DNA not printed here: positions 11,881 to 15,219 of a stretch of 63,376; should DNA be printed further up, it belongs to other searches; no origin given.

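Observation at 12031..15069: HydB whose ferredoxin-like tail is replaced by a whole GltD/NfnB-like NADPH flavodomain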

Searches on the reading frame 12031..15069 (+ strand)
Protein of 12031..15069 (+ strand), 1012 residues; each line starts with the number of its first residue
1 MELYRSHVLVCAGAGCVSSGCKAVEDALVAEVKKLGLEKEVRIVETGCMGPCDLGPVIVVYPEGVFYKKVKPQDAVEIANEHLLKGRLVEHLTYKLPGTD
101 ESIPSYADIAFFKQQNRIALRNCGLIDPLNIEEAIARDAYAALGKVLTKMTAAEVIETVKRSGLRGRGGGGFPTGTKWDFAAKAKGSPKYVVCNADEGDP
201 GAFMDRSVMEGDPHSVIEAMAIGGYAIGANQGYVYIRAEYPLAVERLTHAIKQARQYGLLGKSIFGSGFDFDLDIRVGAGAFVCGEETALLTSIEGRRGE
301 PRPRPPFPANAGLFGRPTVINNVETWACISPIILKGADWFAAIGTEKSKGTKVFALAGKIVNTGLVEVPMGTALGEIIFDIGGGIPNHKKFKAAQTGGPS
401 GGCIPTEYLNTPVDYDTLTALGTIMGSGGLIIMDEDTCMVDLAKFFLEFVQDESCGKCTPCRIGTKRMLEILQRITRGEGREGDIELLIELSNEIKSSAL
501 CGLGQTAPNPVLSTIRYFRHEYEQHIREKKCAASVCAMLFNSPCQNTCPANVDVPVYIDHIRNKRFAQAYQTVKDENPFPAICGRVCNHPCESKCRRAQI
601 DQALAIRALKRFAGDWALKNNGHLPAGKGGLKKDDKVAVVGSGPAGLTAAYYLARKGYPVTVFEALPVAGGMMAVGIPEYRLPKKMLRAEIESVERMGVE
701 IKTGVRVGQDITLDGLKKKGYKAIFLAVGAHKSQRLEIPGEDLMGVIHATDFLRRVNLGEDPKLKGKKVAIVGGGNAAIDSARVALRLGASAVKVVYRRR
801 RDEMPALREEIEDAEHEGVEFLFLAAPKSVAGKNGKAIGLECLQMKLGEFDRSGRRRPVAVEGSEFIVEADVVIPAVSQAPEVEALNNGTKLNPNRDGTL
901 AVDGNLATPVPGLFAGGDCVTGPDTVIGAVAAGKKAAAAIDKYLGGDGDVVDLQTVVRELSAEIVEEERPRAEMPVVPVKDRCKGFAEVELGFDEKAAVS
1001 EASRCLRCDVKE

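Call 3: search_protein_families(library=pfam, proteins=[window:12031-15069:+], max_evalue=0.001)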
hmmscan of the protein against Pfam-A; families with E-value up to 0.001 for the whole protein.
window:12031-15069:+ (1012 aa): 17 families
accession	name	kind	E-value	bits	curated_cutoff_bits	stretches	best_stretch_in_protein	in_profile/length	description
PF01512.22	Complex1_51K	-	1.9e-47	161.3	31.2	1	159-329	1-148/150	Nuo51 FMN-binding domain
PF10589.14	NADH_4Fe-4S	-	6.1e-36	122.6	23.5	1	441-525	1-85/85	NADH-ubiquinone oxidoreductase-F iron-sulfur binding region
PF07992.20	Pyr_redox_2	-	8.7e-34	117.7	26.1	1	636-933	2-291/291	Pyridine nucleotide-disulphide oxidoreductase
PF14691.11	Fer4_20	-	6.5e-26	90.8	25.8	1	528-620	16-111/113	Dihydroprymidine dehydrogenase domain II, 4Fe-4S cluster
PF00070.33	Pyr_redox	-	1.7e-10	41.7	22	1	768-836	1-72/82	Pyridine nucleotide-disulphide oxidoreductase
PF13450.12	NAD_binding_8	-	1.1e-09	38.8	21.9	1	639-673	1-35/68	NAD(P)-binding Rossmann-like domain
PF01593.30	Amino_oxidase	-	1.3e-09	38.3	19.8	1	645-671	2-28/443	Flavin containing amine oxidoreductase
PF13738.12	Pyr_redox_3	-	4.3e-08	33.2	30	1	723-801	127-198/305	Pyridine nucleotide-disulphide oxidoreductase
PF01266.30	DAO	-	2e-07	31.3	27.9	1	636-670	1-35/353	FAD dependent oxidoreductase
PF12831.13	FAD_oxidored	-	3.1e-06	27.2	27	1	637-677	2-42/416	FAD dependent oxidoreductase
PF01946.23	Thi4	-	3.4e-06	26.9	26.2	1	636-675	19-59/235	Thi4 family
PF01257.25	2Fe-2S_thioredx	-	3.8e-06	27.2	24.8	1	6-80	66-142/145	Thioredoxin-like [2Fe-2S] ferredoxin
PF00890.30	FAD_binding_2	-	1.8e-05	24.6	20.4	1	637-673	2-38/414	FAD binding domain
PF03486.20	HI0933_like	-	0.00011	22.2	50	0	636-667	2-33/244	HI0933-like protein Rossmann domain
PF01262.27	AlaDh_PNT_C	-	0.0002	21.3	23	0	759-813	21-69/214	Alanine dehydrogenase/PNT, C-terminal domain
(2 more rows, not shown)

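Call 4: search_solved_structures(query=window:12031-15069:+, max_evalue=1e-10, show_alignments=0)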
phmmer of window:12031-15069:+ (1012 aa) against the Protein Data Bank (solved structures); distinct sequences matched with E-value up to 1e-10: 90 (the best 60 are shown).
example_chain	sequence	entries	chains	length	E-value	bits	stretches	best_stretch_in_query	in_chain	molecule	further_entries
7t2r_B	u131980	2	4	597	1.2e-245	821.2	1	1-540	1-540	NiFe hydrogenase subunit B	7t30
7q4v_B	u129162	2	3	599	2e-244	817.1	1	4-543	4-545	Iron hydrogenase HydB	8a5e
8oh5_B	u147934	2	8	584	2.2e-205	687.9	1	12-542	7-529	NAD-reducing hydrogenase subunit HoxF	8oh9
7q4w_B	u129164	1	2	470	2.6e-204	684.3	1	130-543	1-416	Iron hydrogenase HydB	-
8a6t_B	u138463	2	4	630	3.8e-203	680.5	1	8-539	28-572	Electron bifurcating hydrogenase subunit HydB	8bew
9bov_B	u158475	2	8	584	3.2e-195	654.3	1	15-540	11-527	NADH dehydrogenase (Quinone)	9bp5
9n5u_B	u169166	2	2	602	5.1e-192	643.7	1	16-540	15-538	NfnB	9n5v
9mqx_B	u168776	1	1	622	5.6e-189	633.6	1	8-543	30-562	NADH:ubiquinone oxidoreductase, NADH-binding (51 kD) subunit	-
7p5h_B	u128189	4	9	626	1.2e-178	599.4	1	8-538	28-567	Fe-hydrogenase, subunit beta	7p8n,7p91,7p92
9bov_A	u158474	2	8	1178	1.5e-129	436.9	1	542-1009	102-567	Molybdopterin oxidoreductase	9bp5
6vw7_B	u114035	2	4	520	3.9e-120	405.7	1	36-522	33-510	NAD-dependent formate dehydrogenase beta subunit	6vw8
2fug_1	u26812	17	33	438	9.4e-119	401.1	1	136-530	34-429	NADH-quinone oxidoreductase chain 1 | NADH-QUINONE OXIDOREDUCTASE SUBUNIT 1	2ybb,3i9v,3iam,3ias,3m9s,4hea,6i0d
9n5u_A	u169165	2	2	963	2.4e-114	386.6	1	542-947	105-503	NfnA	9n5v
6tg9_B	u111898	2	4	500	2.5e-112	379.9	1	105-522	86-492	Formate dehydrogenase subunit beta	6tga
9wxb_C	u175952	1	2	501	4.6e-109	369.1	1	105-522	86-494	Formate dehydrogenase beta subunit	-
8oh5_C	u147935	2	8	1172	1.3e-108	367.6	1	542-1010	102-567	Formate dehydrogenase-O, major subunit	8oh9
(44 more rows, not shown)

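Call 5: search_protein_families(library=ncbifam, proteins=[window:12031-15069:+])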
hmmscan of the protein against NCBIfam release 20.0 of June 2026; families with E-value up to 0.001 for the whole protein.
window:12031-15069:+ (1012 aa): 75 families (the best 25 are shown)
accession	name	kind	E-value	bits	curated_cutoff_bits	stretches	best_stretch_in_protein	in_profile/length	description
NF009410.0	PRK12771.1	subfamily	3.8e-158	527.6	516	1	495-1008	4-511/566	NAD(P)-binding protein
TIGR01959.1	nuoF_fam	equivalog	3.9e-152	506.4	558.65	1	129-526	12-410/410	NADH-quinone oxidoreductase subunit NuoF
NF009454.0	PRK12814.1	equivalog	3.3e-141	471.8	916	1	541-1011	101-575/657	putative NADPH-dependent glutamate synthase small subunit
NF009414.0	PRK12778.1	equivalog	8.7e-130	434.3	1103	1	533-944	328-749/752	bifunctional dihydroorotate dehydrogenase B NAD binding subunit/NADPH-dependent glutamate synthase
NF010120.0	PRK13596.1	equivalog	7.2e-122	407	389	1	114-533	4-424/433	NADH-quinone oxidoreductase subunit NuoF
TIGR01316.1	gltA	equivalog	1.3e-117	393.4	471.75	2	541-944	35-449/449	NADPH-dependent glutamate synthase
NF008436.0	PRK11278.1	equivalog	9.5e-115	384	749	1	127-533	23-433/448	NADH-quinone oxidoreductase subunit NuoF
TIGR03315.1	Se_ygfK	equivalog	3.7e-105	352.4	835.3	1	540-1009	443-887/1012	putative selenate reductase subunit YgfK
NF010590.0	PRK13984.1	equivalog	4.2e-101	339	946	1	542-945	196-607/611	putative oxidoreductase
TIGR01318.1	gltD_gamma_fam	subfamily_domain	7.1e-94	315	482.95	1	527-945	33-466/467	glutamate synthase, small subunit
NF009413.0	PRK12775.1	equivalog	3.1e-93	313.3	1895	1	532-945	329-755/1006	putative trifunctional 2-polyprenylphenol hydroxylase/glutamate synthase subunit beta/ferritin domain-containing protein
NF009408.0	PRK12769.1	equivalog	1.8e-84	284.1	1003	1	540-945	232-652/659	formate-dependent uric acid utilization protein AegA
NF009415.0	PRK12779.1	equivalog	3.6e-74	250.2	1519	1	525-941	187-623/944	putative bifunctional glutamate synthase subunit beta/2-polyprenylphenol hydroxylase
NF009409.0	PRK12770.1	subfamily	3.1e-72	243.6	343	1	632-945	16-351/360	putative glutamate synthase subunit beta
NF009451.0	PRK12809.1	equivalog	9.5e-72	242.2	1154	1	541-939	216-629/639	formate-dependent uric acid utilization protein YgfT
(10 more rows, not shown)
